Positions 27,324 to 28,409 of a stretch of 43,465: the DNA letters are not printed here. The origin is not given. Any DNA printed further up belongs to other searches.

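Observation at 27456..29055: Pair of uncharacterised Cys/His-motif paralogues directly downstream of a PaaK-type CoA ligase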

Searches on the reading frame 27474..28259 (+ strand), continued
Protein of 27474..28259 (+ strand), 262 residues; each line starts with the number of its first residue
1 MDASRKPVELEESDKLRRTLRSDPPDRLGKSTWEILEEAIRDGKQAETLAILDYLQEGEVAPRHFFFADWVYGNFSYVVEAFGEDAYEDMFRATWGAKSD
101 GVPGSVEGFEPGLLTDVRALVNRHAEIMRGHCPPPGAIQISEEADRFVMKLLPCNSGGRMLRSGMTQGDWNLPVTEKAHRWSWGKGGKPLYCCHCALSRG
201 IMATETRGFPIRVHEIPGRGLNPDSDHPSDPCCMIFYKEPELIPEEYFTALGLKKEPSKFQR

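Call 27: search_protein_representatives(alignment_id=A1)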
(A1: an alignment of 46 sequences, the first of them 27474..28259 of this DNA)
Query: 46 sequences, 241 profile positions. Proteins with E-value up to 0.001 (for the whole library): 1128; up to 1e-10: 766; up to 1e-30: 315. The best 150 are listed.
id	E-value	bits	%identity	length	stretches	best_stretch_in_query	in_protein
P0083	7.7e-122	421.7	-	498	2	8-237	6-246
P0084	6.1e-94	330.4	-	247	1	1-236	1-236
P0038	2.8e-90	318.4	-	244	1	1-240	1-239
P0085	4.4e-89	314.5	-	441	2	3-238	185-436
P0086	4.4e-89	314.5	-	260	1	1-240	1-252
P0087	2.4e-88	312.1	-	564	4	28-236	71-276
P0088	7.2e-86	303.9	-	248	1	1-237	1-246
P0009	2.6e-85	302.1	-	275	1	3-240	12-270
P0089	2.6e-85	302.1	-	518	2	5-239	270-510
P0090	1.3e-84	299.8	-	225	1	1-237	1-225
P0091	1.8e-84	299.4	-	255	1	1-232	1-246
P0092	2.1e-79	282.8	-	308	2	19-237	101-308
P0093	6.8e-79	281.1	-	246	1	1-240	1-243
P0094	8.1e-78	277.6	-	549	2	6-236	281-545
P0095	1.4e-77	276.8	-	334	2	14-235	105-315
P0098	3.8e-76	272.1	-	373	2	16-240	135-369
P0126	8.8e-63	228.4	-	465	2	12-235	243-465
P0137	1.9e-59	217.4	-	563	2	11-236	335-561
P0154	1.8e-52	194.6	-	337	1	73-237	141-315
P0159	5.4e-51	189.8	-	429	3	118-235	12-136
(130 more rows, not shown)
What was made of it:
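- Family of 1,128 representative clusters, 766 of them at E <= 1e-10 (call 27).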

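Call 32: search_protein_families(library=pfam, proteins=[L065:3160-4725:+, L037:3389-4567:+, L016:7640-8455:+, L081:2721-3704:+, L078:4688-5668:+, L062:2005-2886:+, L045:10921-11415:+, L049:8962-9972:+, L034:7794-8333:+, L065:4738-5943:+], max_evalue=0.001)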
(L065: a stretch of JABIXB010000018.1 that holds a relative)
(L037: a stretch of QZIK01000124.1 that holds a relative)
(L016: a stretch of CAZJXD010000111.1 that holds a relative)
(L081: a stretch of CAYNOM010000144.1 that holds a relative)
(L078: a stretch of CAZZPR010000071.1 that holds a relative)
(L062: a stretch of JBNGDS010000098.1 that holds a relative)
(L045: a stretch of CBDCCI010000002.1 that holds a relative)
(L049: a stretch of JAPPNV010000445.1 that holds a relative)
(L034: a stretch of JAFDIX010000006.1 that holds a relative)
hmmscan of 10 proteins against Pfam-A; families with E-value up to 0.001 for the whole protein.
L065:3160-4725:+ (522 aa): 2 families
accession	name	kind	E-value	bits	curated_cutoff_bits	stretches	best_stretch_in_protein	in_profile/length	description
PF00501.34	AMP-binding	-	5.9e-65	220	29.9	1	12-379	1-384/384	AMP-binding enzyme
PF13193.12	AMP-binding_C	-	2e-21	77.1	24.5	1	429-504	1-76/76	AMP-binding enzyme C-terminal domain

L037:3389-4567:+ (393 aa): 3 families
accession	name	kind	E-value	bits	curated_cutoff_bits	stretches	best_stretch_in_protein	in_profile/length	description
PF00441.29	Acyl-CoA_dh_1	-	2.4e-27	96.4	22.4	1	232-386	1-149/150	Acyl-CoA dehydrogenase, C-terminal domain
PF02770.24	Acyl-CoA_dh_M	-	4.8e-21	75.2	33.3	1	125-220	1-97/97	Acyl-CoA dehydrogenase, middle domain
PF02771.21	Acyl-CoA_dh_N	-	1.2e-20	74.4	22.9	1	7-121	2-113/113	Acyl-CoA dehydrogenase, N-terminal domain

L016:7640-8455:+ (272 aa): 2 families
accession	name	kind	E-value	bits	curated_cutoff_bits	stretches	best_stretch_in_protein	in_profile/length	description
PF00378.25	ECH_1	-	5.4e-71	239.3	27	1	21-271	2-250/251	Enoyl-CoA hydratase/isomerase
PF16113.10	ECH_2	-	4e-42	145.3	27.2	1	27-264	3-241/335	Enoyl-CoA hydratase/isomerase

L081:2721-3704:+ (328 aa): 3 families
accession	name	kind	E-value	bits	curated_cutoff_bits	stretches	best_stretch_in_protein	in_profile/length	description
PF00676.26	E1_dh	-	1.6e-70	237.9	22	1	21-307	2-292/300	Dehydrogenase E1 component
PF02775.26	TPP_enzyme_C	-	6.7e-07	29.7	21.9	1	118-240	25-151/151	Thiamine pyrophosphate enzyme, C-terminal TPP binding domain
PF13292.11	DXP_synthase_N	-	2.8e-05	24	21.2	1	124-184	114-174/274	1-deoxy-D-xylulose-5-phosphate synthase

L078:4688-5668:+ (327 aa): 2 families
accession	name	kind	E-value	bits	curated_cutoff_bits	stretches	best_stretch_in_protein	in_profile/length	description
PF02779.29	Transket_pyr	-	2.5e-47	161.2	27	1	6-178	5-173/174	Transketolase, pyrimidine binding domain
PF02780.25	Transketolase_C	-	2.7e-42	144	25.9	1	195-315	1-124/124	Transketolase, C-terminal domain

L062:2005-2886:+ (294 aa): 2 families
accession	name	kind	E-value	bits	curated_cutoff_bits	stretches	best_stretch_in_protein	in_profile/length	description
PF04055.27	Radical_SAM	-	9.5e-21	75.1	29.5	1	61-223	2-166/166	Radical SAM superfamily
PF16881.10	LIAS_N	-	0.00053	20.8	27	1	8-45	59-96/96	N-terminal domain of lipoyl synthase of Radical_SAM family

L045:10921-11415:+ (165 aa): 1 family
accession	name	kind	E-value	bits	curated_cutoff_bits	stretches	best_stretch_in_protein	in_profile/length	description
PF06319.18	MmcB-like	-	2.5e-47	160.8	22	1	30-158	14-142/148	DNA repair protein MmcB-like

L049:8962-9972:+ (337 aa): 1 family
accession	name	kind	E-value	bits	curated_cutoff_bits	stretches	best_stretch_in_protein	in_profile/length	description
PF06089.17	Asparaginase_II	-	7.3e-114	380.5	25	1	11-332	1-321/322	L-asparaginase II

L034:7794-8333:+ (180 aa): 1 family
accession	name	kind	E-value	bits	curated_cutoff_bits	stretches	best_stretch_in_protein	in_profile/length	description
PF09719.15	C_GCAxxG_C_C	-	3.1e-20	72.9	27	1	42-168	3-118/118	Putative redox-active protein (C_GCAxxG_C_C)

L065:4738-5943:+ (402 aa): 6 families
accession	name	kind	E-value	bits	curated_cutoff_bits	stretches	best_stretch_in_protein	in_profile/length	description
PF22691.2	Thiolase_C_1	-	8.5e-36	123.3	28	1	266-389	17-139/144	Thiolase C-terminal domain-like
PF00108.29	Thiolase_N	-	6e-24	85.3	26.4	1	8-238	3-260/260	Thiolase, N-terminal domain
PF02803.24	Thiolase_C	-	1.2e-10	41.6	27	1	270-366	25-103/123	Thiolase, C-terminal domain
PF08545.16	ACP_syn_III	-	4.3e-06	27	24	1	84-120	3-39/80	3-Oxoacyl-[acyl-carrier-protein (ACP)] synthase III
PF00109.32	ketoacyl-synt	-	1.1e-05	25.6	20.8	1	80-134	166-220/252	Beta-ketoacyl synthase, N-terminal domain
PF07451.17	SpoVAD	-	2.8e-05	23.5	22.1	1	21-116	48-134/329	Stage V sporulation protein AD (SpoVAD)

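Call 34: search_protein_families(library=pfam, proteins=[P0083, P0085, P0087, P0089, P0094, P0098, P0137, P0126, P0159, P0154], max_evalue=0.01)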
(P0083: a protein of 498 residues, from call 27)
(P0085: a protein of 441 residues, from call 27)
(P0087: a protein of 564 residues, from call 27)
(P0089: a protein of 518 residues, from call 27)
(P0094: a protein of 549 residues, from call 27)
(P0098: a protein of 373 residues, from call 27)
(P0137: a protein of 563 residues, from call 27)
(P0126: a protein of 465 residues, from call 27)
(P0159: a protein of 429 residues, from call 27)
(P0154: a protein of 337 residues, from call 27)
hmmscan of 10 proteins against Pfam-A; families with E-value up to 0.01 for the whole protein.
P0083 (498 aa): 0 families

P0085 (441 aa): 0 families

P0087 (564 aa): 2 families
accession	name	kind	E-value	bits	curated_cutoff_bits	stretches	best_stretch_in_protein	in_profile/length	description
PF07721.20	TPR_4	-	0.00051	20.8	27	0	303-320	8-25/26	Tetratricopeptide repeat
PF14559.12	TPR_19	-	0.0057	17.4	25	0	362-377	1-16/68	Tetratricopeptide repeat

P0089 (518 aa): 0 families

P0094 (549 aa): 0 families

P0098 (373 aa): 0 families

P0137 (563 aa): 0 families

P0126 (465 aa): 0 families

P0159 (429 aa): 0 families

P0154 (337 aa): 0 families
